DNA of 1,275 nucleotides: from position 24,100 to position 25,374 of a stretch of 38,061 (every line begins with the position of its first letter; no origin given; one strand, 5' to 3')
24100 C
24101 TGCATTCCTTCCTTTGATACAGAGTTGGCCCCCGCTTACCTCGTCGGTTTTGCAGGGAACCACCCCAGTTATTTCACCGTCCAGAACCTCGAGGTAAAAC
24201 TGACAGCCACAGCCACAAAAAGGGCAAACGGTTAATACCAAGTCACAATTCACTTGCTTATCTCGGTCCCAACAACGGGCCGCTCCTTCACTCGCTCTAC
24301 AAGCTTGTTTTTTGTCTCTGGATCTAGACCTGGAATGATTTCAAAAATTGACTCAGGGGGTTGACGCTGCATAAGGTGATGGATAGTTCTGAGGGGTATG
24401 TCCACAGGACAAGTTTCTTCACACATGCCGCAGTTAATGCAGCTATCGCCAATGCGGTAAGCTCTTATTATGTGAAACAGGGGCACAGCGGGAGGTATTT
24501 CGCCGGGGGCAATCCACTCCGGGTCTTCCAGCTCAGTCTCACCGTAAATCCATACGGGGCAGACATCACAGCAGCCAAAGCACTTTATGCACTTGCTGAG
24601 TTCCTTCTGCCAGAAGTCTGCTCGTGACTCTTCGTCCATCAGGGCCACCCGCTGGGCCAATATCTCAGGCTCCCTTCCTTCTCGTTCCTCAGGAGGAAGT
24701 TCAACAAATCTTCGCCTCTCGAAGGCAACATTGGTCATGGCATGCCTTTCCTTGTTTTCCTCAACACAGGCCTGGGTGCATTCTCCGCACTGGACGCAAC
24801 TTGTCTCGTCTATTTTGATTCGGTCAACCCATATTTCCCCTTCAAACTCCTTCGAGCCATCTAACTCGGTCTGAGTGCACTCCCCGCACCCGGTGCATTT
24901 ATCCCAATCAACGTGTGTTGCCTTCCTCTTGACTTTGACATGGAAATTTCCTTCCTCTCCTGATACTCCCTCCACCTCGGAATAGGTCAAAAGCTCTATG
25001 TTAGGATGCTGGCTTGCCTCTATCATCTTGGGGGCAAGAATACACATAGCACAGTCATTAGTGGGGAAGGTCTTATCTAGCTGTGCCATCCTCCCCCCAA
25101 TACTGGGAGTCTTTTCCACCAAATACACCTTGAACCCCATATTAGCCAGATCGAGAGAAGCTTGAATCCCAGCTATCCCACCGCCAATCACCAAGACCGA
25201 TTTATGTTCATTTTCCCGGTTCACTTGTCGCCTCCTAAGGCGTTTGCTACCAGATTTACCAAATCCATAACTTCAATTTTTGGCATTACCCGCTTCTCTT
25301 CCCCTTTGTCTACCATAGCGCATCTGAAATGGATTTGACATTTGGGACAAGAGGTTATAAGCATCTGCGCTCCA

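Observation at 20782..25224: Reciprocal HdrA / FlxB-type chimeras bracketing a cytoplasmic formate dehydrogenase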

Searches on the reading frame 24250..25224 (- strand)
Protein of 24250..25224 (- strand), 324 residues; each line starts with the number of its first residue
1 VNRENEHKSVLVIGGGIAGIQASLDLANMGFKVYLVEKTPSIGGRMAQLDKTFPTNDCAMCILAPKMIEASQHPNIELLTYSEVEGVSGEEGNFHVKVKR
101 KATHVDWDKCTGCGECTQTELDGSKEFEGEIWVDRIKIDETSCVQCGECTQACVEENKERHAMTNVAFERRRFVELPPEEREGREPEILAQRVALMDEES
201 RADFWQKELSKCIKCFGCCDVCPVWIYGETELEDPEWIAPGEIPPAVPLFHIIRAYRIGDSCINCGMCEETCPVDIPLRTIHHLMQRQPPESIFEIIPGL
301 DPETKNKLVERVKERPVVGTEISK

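Call 4: search_protein_families(library=pfam, proteins=[window:24250-25224:-], max_evalue=0.01)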
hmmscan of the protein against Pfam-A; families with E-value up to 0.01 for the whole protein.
window:24250-25224:- (324 aa): 27 families (the best 25 are shown)
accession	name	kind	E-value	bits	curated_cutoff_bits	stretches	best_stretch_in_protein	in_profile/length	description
PF13237.11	Fer4_10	-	7.8e-12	45.4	25.5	2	136-223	2-53/53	4Fe-4S dicluster domain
PF13183.11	Fer4_8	-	8.2e-12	45.9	27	2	142-224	4-66/68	4Fe-4S dicluster domain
PF12837.12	Fer4_6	-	2.3e-11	43.5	25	2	136-154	2-20/24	4Fe-4S binding domain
PF12838.12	Fer4_7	-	3.2e-10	40.8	27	2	211-276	1-52/52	4Fe-4S dicluster domain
PF00037.32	Fer4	-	3.8e-10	39.6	21.1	3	260-276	6-22/24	4Fe-4S binding domain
PF14697.11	Fer4_21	-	2.1e-09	37.8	35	1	137-156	2-21/59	4Fe-4S dicluster domain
PF12831.13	FAD_oxidored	-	6.1e-09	36.1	27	1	10-47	2-39/416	FAD dependent oxidoreductase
PF12797.12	Fer4_2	-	7.2e-09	35.5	24.5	3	103-118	3-18/22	4Fe-4S binding domain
PF13187.11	Fer4_9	-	3.8e-08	33.7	27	3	211-275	1-50/52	4Fe-4S dicluster domain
PF07992.20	Pyr_redox_2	-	9.9e-08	32.2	26.1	1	9-114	2-87/291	Pyridine nucleotide-disulphide oxidoreductase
PF13534.11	Fer4_17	-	5.5e-07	30.5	22.2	0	260-276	44-60/61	4Fe-4S dicluster domain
PF13450.12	NAD_binding_8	-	1.1e-06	29.3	21.9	1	12-49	1-38/68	NAD(P)-binding Rossmann-like domain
PF00890.30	FAD_binding_2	-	2.2e-06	27.6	20.4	1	10-45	2-37/414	FAD binding domain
PF01134.28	GIDA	-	8e-06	25.6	22.1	1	10-41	2-34/391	Glucose inhibited division protein A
PF00070.33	Pyr_redox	-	1e-05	26.4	22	1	9-53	1-42/82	Pyridine nucleotide-disulphide oxidoreductase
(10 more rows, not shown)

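Call 6: search_protein_families(library=ncbifam, proteins=[window:24250-25224:-], max_evalue=0.001)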
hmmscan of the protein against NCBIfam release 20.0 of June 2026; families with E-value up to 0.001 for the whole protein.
window:24250-25224:- (324 aa): 65 families (the best 25 are shown)
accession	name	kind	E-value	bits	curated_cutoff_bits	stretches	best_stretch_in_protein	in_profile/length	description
NF040770.1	hetero_SS_HdrA2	exception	3.8e-56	190.7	1100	2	7-155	139-302/777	CoB-CoM heterodisulfide reductase HdrA2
NF041778.1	hetero_SS_HdrA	equivalog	1.1e-36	126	1400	1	8-118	143-256/771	ferredoxin:CoB-CoM heterodisulfide reductase subunit HdrA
NF041891.1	hdrA_Methbact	equivalog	4.7e-34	117.7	1300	1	7-154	133-298/762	ferredoxin:CoB-CoM heterodisulfide reductase subunit HdrA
NF058577.1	FdxA_fam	equivalog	1.1e-11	44.7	65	1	255-275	2-22/52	4Fe-4S ferredoxin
NF045663.1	diclust_near_Sec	equivalog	2.4e-09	35.9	530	1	4-53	103-153/759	pyridine nucleotide-disulfide oxidoreductase/dicluster-binding protein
TIGR01971.1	NuoI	subfamily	8.3e-09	35.1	113.05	0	261-276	82-97/121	NADH-quinone oxidoreductase, chain I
TIGR01372.1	soxA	subfamily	2.6e-08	32.1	1164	1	3-106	164-264/996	sarcosine oxidase subunit alpha family protein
NF045670.1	quin_L_LdhH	equivalog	4.2e-08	31.9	800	1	202-285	296-380/706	L-lactate dehydrogenase (quinone) large subunit LdhH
TIGR03467.1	HpnE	equivalog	5e-08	32.7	283.05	1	10-47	1-38/430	hydroxysqualene dehydroxylase HpnE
NF045637.1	carotdesatCrtDProt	equivalog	2.7e-07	29.5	580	1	10-51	1-42/485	1-hydroxycarotenoid 3,4-desaturase CrtD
NF004538.0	PRK05888.1-4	equivalog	3.1e-07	30.2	135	1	261-280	101-120/162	NADH-quinone oxidoreductase subunit NuoI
NF041087.1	bile_acid_BaiCD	equivalog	3.9e-07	28.6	825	1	3-52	376-425/642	bile acid Fe-S flavoenzyme BaiCD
NF005560.0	PRK07233.1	equivalog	7.2e-07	28.4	252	1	9-50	2-43/435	hypothetical protein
NF058655.1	CrtID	equivalog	8.2e-07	28.2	640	1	10-51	1-42/478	bifunctional phytoene desaturase/3,4-desaturase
TIGR00273.1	TIGR00273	equivalog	8.8e-07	28.1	444.8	1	202-281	286-364/432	LutB/LldF family L-lactate oxidation iron-sulfur protein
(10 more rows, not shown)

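Call 7: find_homologous_proteins(query=window:24250-25224:-)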
Query window:24250-25224:- (324 aa): 7996 proteins with E <= 0.001 among 8000 candidates; the best 120 are listed.
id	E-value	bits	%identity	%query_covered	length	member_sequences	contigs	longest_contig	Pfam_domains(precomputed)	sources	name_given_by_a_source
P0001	1.3e-203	694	92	100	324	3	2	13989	PF14697.12,PF13450.13,PF07992.21,PF12837.13,PF00070.34,PF12838.13,PF13534.12,PF01134.29,PF12831.14,PF12797.13,PF00890.31,PF00037.33,PF13237.12,PF13183.12,PF13187.12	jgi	-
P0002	5.8e-187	639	84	97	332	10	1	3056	PF14697.12,PF13450.13,PF07992.21,PF12837.13,PF12838.13,PF13534.12,PF12831.14,PF12797.13,PF00037.33,PF13237.12,PF13183.12,PF13187.12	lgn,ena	-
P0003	5.8e-186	636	85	100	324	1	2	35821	PF14697.12,PF13450.13,PF07992.21,PF12837.13,PF00070.34,PF03486.21,PF13484.12,PF12838.13,PF13534.12,PF12800.13,PF01134.29,PF12831.14,PF01266.31,PF12797.13,PF00890.31,PF00037.33,PF13237.12,PF13183.12,PF13187.12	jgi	-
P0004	8.7e-186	635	85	100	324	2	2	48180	PF14697.12,PF17179.10,PF13450.13,PF07992.21,PF12837.13,PF00070.34,PF13484.12,PF12838.13,PF13534.12,PF12800.13,PF01134.29,PF12831.14,PF01266.31,PF12797.13,PF00890.31,PF00037.33,PF13237.12,PF13183.12,PF13370.12,PF13187.12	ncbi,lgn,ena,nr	ncbi:MAG: 4Fe-4S binding protein [Dehalococcoidia bacterium]|nr:4Fe-4S binding protein [Dehalococcoi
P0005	1.7e-185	634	83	100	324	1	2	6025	PF14697.12,PF13450.13,PF07992.21,PF12837.13,PF12838.13,PF13534.12,PF12800.13,PF01134.29,PF12831.14,PF01266.31,PF12797.13,PF00890.31,PF00037.33,PF13237.12,PF13183.12,PF13187.12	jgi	-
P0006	3.2e-182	623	82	98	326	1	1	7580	PF14697.12,PF13450.13,PF07992.21,PF12837.13,PF00070.34,PF12838.13,PF13534.12,PF12800.13,PF01134.29,PF12831.14,PF01266.31,PF12797.13,PF00890.31,PF00037.33,PF13237.12,PF13183.12,PF13187.12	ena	-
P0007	3.2e-181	620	83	97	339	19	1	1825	PF14697.12,PF13450.13,PF07992.21,PF12837.13,PF12838.13,PF13534.12,PF12800.13,PF12831.14,PF12797.13,PF00890.31,PF00037.33,PF13237.12,PF13183.12,PF13187.12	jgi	-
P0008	6.0e-180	616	82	98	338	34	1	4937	PF14697.12,PF13450.13,PF07992.21,PF12837.13,PF12838.13,PF13534.12,PF12800.13,PF01134.29,PF12831.14,PF01266.31,PF12797.13,PF00890.31,PF00037.33,PF13237.12,PF13183.12,PF13187.12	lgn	-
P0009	2.7e-179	614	82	98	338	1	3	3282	PF14697.12,PF13450.13,PF07992.21,PF12837.13,PF12838.13,PF13534.12,PF12800.13,PF01134.29,PF12831.14,PF01266.31,PF12797.13,PF00890.31,PF00037.33,PF13237.12,PF13183.12,PF13187.12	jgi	jgi:ferredoxin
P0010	7.0e-179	612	82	97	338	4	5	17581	PF14697.12,PF17179.10,PF13450.13,PF07992.21,PF12837.13,PF12838.13,PF13534.12,PF12800.13,PF01134.29,PF12831.14,PF12797.13,PF00890.31,PF00037.33,PF13237.12,PF13183.12,PF13187.12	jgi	jgi:ferredoxin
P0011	8.0e-179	612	82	98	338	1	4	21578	PF14697.12,PF13450.13,PF07992.21,PF12837.13,PF12838.13,PF13534.12,PF12800.13,PF01134.29,PF12831.14,PF01266.31,PF12797.13,PF00890.31,PF00037.33,PF13237.12,PF13183.12,PF13187.12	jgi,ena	jgi:ferredoxin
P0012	1.3e-178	611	80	98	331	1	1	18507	PF14697.12,PF13450.13,PF07992.21,PF12837.13,PF12838.13,PF13534.12,PF12800.13,PF12831.14,PF01266.31,PF12797.13,PF00037.33,PF13237.12,PF13183.12,PF13187.12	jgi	jgi:ferredoxin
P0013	4.4e-178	610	83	96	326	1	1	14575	PF14697.12,PF17179.10,PF13450.13,PF07992.21,PF12837.13,PF00070.34,PF12838.13,PF13534.12,PF12800.13,PF01134.29,PF12831.14,PF01266.31,PF12797.13,PF00890.31,PF00037.33,PF13237.12,PF13183.12,PF13187.12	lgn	-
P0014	4.6e-178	610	81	96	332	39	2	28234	PF14697.12,PF13450.13,PF07992.21,PF12837.13,PF12838.13,PF13534.12,PF12800.13,PF01134.29,PF12831.14,PF12797.13,PF00890.31,PF00037.33,PF13237.12,PF13183.12,PF13187.12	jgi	jgi:heterodisulfide reductase subunit A-like polyferredoxin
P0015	5.6e-178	609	80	98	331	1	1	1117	PF14697.12,PF13450.13,PF07992.21,PF12837.13,PF12838.13,PF13534.12,PF12800.13,PF12831.14,PF01266.31,PF12797.13,PF00037.33,PF13237.12,PF13183.12,PF13187.12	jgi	jgi:ferredoxin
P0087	2.0e-102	361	52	89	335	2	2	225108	PF14697.12,PF13450.13,PF07992.21,PF12837.13,PF00070.34,PF12838.13,PF13534.12,PF12800.13,PF12831.14,PF12797.13,PF00890.31,PF00037.33,PF13237.12,PF13183.12,PF13187.12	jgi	-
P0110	7.5e-97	343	49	95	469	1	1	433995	PF14697.12,PF17179.10,PF13450.13,PF07992.21,PF12837.13,PF00070.34,PF13484.12,PF12838.13,PF13534.12,PF12800.13,PF12831.14,PF12797.13,PF00890.31,PF00037.33,PF13237.12,PF13183.12,PF13187.12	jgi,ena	-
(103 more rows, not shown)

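Call 9: find_encoding_contigs(protein=P0110, flank=8000, max_places=2)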
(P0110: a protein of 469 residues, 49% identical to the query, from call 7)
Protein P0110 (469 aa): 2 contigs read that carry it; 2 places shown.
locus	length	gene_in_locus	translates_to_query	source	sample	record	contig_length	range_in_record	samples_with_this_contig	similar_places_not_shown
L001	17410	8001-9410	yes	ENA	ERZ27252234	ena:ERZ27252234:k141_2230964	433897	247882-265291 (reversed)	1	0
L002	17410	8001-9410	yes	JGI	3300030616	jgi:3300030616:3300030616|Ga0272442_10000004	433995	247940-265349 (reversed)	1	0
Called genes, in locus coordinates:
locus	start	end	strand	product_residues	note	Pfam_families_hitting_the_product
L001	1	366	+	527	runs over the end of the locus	PF01645:Glu_synthase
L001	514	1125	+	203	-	PF04358:DsrC, PF01726:LexA_DNA_bind (faint), PF04358:DsrC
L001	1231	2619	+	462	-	PF00512:HisKA, PF02518:HATPase_c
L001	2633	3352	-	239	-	PF08448:PAS_4, PF13426:PAS_9, PF00196:GerE, PF13384:HTH_23 (weak)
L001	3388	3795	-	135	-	PF00072:Response_reg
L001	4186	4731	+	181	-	PF00072:Response_reg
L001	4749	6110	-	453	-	PF00989:PAS, PF08448:PAS_4, PF13426:PAS_9, PF00158:Sigma54_activat, PF14532:Sigma54_activ_2, PF07728:AAA_5, PF25601:AAA_lid_14, PF02954:HTH_8, +2 more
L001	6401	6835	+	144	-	PF12728:HTH_17, PF00376:MerR (faint)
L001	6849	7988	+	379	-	PF12838:Fer4_7 (weak), PF13183:Fer4_8, PF13187:Fer4_9, PF13237:Fer4_10 (weak), PF13534:Fer4_17 (weak), PF02754:CCG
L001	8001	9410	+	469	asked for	PF00070:Pyr_redox (faint), PF00890:FAD_binding_2 (weak), PF07992:Pyr_redox_2 (weak), PF12831:FAD_oxidored (weak), PF13450:NAD_binding_8 (weak), PF13183:Fer4_8 (weak), PF13187:Fer4_9 (weak), PF13534:Fer4_17 (weak), +9 more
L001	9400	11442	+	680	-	PF04879:Molybdop_Fe4S4, PF00384:Molybdopterin, PF01568:Molydop_binding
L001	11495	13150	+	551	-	PF00037:Fer4 (faint), PF12797:Fer4_2 (faint), PF12837:Fer4_6 (faint), PF12838:Fer4_7, PF13237:Fer4_10, PF14697:Fer4_21, PF13187:Fer4_9 (weak)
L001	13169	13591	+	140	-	PF02662:FlpD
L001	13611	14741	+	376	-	PF13237:Fer4_10 (faint), PF13183:Fer4_8 (weak), PF17179:Fer4_22 (faint)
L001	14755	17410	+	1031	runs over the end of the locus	PF12831:FAD_oxidored (weak), PF00037:Fer4 (weak), PF12838:Fer4_7 (weak), PF13187:Fer4_9, PF00037:Fer4 (weak), PF12837:Fer4_6 (weak), PF00890:FAD_binding_2 (weak), PF07992:Pyr_redox_2, +16 more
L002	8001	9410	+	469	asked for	PF00070:Pyr_redox (faint), PF00890:FAD_binding_2 (weak), PF07992:Pyr_redox_2 (weak), PF12831:FAD_oxidored (weak), PF13450:NAD_binding_8 (weak), PF13183:Fer4_8 (weak), PF13187:Fer4_9 (weak), PF13534:Fer4_17 (weak), +9 more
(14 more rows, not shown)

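Call 10: find_encoding_contigs(protein=P0087, flank=8000, max_places=2)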
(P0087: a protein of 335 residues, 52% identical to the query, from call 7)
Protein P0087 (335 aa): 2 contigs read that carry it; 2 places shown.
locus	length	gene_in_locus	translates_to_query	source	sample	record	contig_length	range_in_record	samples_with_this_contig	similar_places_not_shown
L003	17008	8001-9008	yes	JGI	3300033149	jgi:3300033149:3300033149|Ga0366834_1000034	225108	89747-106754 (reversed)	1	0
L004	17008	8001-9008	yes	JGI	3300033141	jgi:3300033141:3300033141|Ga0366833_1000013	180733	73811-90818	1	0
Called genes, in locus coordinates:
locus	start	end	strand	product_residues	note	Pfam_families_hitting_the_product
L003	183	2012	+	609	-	PF13177:DNA_pol3_delta2, PF00004:AAA, PF13401:AAA_22 (weak), PF22608:DNAX_ATPase_lid, PF12169:DNA_pol3_gamma3, PF20964:DnaX_C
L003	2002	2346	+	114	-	PF02575:YbaB_DNA_bd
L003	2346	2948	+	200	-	PF21176:RecR_HhH, PF02132:RecR_ZnF (weak), PF01751:Toprim, PF13662:Toprim_4, PF21175:RecR_C (weak)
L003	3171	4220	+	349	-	PF00070:Pyr_redox (faint), PF01266:DAO, PF01946:Thi4 (weak), PF07992:Pyr_redox_2, PF12831:FAD_oxidored (weak), PF13450:NAD_binding_8, PF13738:Pyr_redox_3 (weak), PF07992:Pyr_redox_2 (weak), +5 more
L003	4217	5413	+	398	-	PF00037:Fer4 (faint), PF12797:Fer4_2 (faint), PF12837:Fer4_6 (weak), PF13187:Fer4_9, PF13237:Fer4_10, PF14697:Fer4_21, PF12800:Fer4_4 (faint), PF12838:Fer4_7 (weak), +1 more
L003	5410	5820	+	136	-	PF02662:FlpD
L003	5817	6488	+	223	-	PF12225:DUF5981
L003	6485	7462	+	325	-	PF02219:MTHFR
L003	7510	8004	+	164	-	PF13534:Fer4_17, PF13183:Fer4_8, PF13237:Fer4_10 (weak), PF13187:Fer4_9 (weak)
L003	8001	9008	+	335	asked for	PF07992:Pyr_redox_2 (weak), PF00070:Pyr_redox (faint), PF00890:FAD_binding_2 (weak), PF12831:FAD_oxidored, PF13450:NAD_binding_8 (weak), PF13534:Fer4_17 (faint), PF12838:Fer4_7 (weak), PF13183:Fer4_8 (weak), +7 more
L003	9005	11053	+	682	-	PF04879:Molybdop_Fe4S4, PF00384:Molybdopterin, PF01568:Molydop_binding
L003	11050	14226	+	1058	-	PF07992:Pyr_redox_2, PF00890:FAD_binding_2 (weak), PF01266:DAO (weak), PF07992:Pyr_redox_2, PF12831:FAD_oxidored, PF13450:NAD_binding_8, PF13738:Pyr_redox_3 (weak), PF12838:Fer4_7 (weak), +1 more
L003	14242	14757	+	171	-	PF02662:FlpD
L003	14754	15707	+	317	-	PF12797:Fer4_2 (faint), PF13183:Fer4_8 (weak)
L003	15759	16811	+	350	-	PF13183:Fer4_8 (faint), PF13187:Fer4_9 (faint), PF13534:Fer4_17 (faint), PF12797:Fer4_2 (faint), PF13237:Fer4_10 (faint), PF13746:Fer4_18 (faint), PF17179:Fer4_22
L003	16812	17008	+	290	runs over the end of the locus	PF00970:FAD_binding_6 (weak), PF00175:NAD_binding_1, PF10418:DHODB_Fe-S_bind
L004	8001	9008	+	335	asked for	PF07992:Pyr_redox_2 (weak), PF00070:Pyr_redox (faint), PF00890:FAD_binding_2 (weak), PF12831:FAD_oxidored, PF13450:NAD_binding_8 (weak), PF13534:Fer4_17 (faint), PF12838:Fer4_7 (weak), PF13183:Fer4_8 (weak), +7 more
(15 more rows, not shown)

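Call 30: search_solved_structures(query=A2, max_evalue=0.01)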
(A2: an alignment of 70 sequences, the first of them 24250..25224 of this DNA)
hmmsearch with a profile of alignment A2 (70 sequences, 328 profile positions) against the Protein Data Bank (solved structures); distinct sequences matched with E-value up to 0.01: 230 (the best 60 are shown).
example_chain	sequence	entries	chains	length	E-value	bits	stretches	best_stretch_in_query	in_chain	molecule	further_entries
5odc_A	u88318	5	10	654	2.4e-57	197.4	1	11-160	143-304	Heterodisulfide reductase, subunit A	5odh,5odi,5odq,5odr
9sfi_A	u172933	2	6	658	6.6e-57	195.9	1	12-163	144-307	CoB--CoM heterodisulfide reductase iron-sulfur subunit A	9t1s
8rvv_A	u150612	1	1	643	2.7e-55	190.7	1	8-161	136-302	H(2):CoB-CoM heterodisulfide,ferredoxin reductase subunit A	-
8rvu_a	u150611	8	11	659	2.7e-55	190.7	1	8-161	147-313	H(2):CoB-CoM heterodisulfide,ferredoxin reductase subunit A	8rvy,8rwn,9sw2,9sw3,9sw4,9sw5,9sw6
7bkb_A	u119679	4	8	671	1.5e-45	158.6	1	12-161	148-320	CoB--CoM heterodisulfide reductase iron-sulfur subunit A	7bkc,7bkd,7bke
9t1s_M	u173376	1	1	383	5e-28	101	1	207-307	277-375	formate dehydrogenase (coenzyme F420)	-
7bkb_E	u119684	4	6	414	3e-27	98.4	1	203-306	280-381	Formate dehydrogenase, beta subunit (F420)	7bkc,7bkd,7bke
8rvu_E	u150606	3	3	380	7.2e-21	77.5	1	204-293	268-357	Formate dehydrogenase, beta subunit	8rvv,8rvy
9sw6_H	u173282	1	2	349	9.8e-08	34.3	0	96-159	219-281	Tungsten formylmethanofuran dehydrogenase, subunit F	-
1clf_A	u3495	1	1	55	7.2e-07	31.5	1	259-279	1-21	FERREDOXIN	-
1fca_A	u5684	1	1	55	4.9e-06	28.8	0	263-283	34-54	FERREDOXIN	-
1fdn_A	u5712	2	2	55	5.3e-06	28.6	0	263-283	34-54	FERREDOXIN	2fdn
1jeh_A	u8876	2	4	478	5.4e-06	28.6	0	9-51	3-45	DIHYDROLIPOAMIDE DEHYDROGENASE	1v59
5z2g_A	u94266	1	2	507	7e-06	28.2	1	7-53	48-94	L-amino acid oxidase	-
5lgn_A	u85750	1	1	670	1.6e-05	27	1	8-99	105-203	Lysine-specific histone demethylase 1A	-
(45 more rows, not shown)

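Call 41: predict_structure(alignment_id=A2)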
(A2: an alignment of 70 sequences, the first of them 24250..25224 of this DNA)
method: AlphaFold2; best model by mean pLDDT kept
length: 324 residues; sequences in the alignment: 70
mean_pLDDT: 75.1   pTM: 0.55
mean pLDDT of the five models: 75.1, 71.2, 71.1, 66.5, 62.0
residues with pLDDT >= 90: 34; 70-90: 191; 50-70: 74; < 50: 25
segments of 3 or more residues with pLDDT < 50: 1-5, 117-119, 319-324
pLDDT, mean of each block of 10 residues (from residue 1): 58 85 91 87 59 50 74 88 86 82 56 49 61 68 67 77 76 86 86 90 89 82 71 70 63 82 84 89 82 80 84 64 38
secondary structure, 60 per line:
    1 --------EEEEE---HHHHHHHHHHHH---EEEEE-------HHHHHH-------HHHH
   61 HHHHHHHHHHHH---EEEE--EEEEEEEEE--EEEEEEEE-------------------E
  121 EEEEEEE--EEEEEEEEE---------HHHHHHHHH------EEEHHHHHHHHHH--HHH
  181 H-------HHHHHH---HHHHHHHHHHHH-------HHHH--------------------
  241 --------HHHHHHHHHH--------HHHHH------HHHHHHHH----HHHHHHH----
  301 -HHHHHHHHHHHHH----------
elements in order: E9-13 H17-28 E32-36 H44-49 H57-72 E76-79 E82-90 E93-100 E120-127 E130-138 H148-156 E163-165 H166-175 H178-181 H189-194 H198-209 H217-220 H249-258 H267-271 H278-285 H290-296 H302-314

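Call 47: fold_search(model_id=the predicted structure, library=pdb)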
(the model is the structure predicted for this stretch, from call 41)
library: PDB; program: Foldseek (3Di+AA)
matches with E <= 10: 1564; with E <= 0.001: 17
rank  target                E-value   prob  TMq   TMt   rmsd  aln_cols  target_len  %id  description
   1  8rvy_A                6.0e-11  1.00  0.30  0.16  10.8       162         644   48  CryoEM structure of the Elp-Hdr complex of Methanothermobacter marburgensis state 1 (composite structure) (released 2025-05-14)
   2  8rwn_A                6.7e-11  1.00  0.30  0.23  10.9       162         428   49  CryoEM structure of the Hdr(ABC)2 subunits of the Elp-Hdr complex of Methanothermobacter marburgensis (released 2025-05-14)
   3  8rvu_A                9.0e-11  1.00  0.30  0.16  10.9       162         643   49  CryoEM structure of the Elp-Hdr complex of Methanothermobacter marburgensis state 2 (composite structure) (released 2025-05-14)
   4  8rvu_a                1.6e-10  1.00  0.28  0.22   5.8       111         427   64  CryoEM structure of the Elp-Hdr complex of Methanothermobacter marburgensis state 2 (composite structure) (released 2025-05-14)
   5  5odc_A                1.9e-10  1.00  0.30  0.16  10.9       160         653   49  Heterodisulfide reductase / [NiFe]-hydrogenase complex from Methanothermococcus thermolithotrophicus at 2.3 A resoluti (released 2017-08-30)
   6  5odh_A                2.0e-10  1.00  0.30  0.16  10.8       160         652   49  Heterodisulfide reductase / [NiFe]-hydrogenase complex from Methanothermococcus thermolithotrophicus soaked with heter (released 2017-08-30)
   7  5odi_A                2.3e-10  1.00  0.30  0.16  10.9       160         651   49  Heterodisulfide reductase / [NiFe]-hydrogenase complex from Methanothermococcus thermolithotrophicus cocrystallized wi (released 2017-08-30)
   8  7bke_A                3.0e-10  1.00  0.30  0.22  12.0       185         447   41  Formate dehydrogenase - heterodisulfide reductase - formylmethanofuran dehydrogenase complex from Methanospirillum hun (released 2021-09-29)
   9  7bkd_A                5.4e-10  1.00  0.30  0.16  11.7       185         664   41  Formate dehydrogenase - heterodisulfide reductase - formylmethanofuran dehydrogenase complex from Methanospirillum hun (released 2021-09-29)
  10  7bkb_A                6.8e-10  1.00  0.30  0.15  12.1       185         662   41  Formate dehydrogenase - heterodisulfide reductase - formylmethanofuran dehydrogenase complex from Methanospirillum hun (released 2021-09-29)
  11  7bkd_a                7.3e-10  1.00  0.29  0.22  12.1       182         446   41  Formate dehydrogenase - heterodisulfide reductase - formylmethanofuran dehydrogenase complex from Methanospirillum hun (released 2021-09-29)
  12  7bkb_E                1.7e-05  1.00  0.28  0.23   9.6       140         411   31  Formate dehydrogenase - heterodisulfide reductase - formylmethanofuran dehydrogenase complex from Methanospirillum hun (released 2021-09-29)
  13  6tjr_A                7.1e-05  1.00  0.25  0.24   2.9        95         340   30  Structure of HdrA-like subunit from Hyphomicrobium denitrificans (released 2020-08-19)
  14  9a5h_A                2.8e-04  1.00  0.20  0.14   5.1        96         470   23  Integrative model of DLDH1-ODP2 by crosslinking MS and deep learning (released 2024-09-18)
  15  6de6_B                4.5e-04  1.00  0.22  0.11   4.9        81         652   31  2.1 A resolution structure of histamine dehydrogenase from Rhizobium sp. 4-9 (released 2019-05-15)
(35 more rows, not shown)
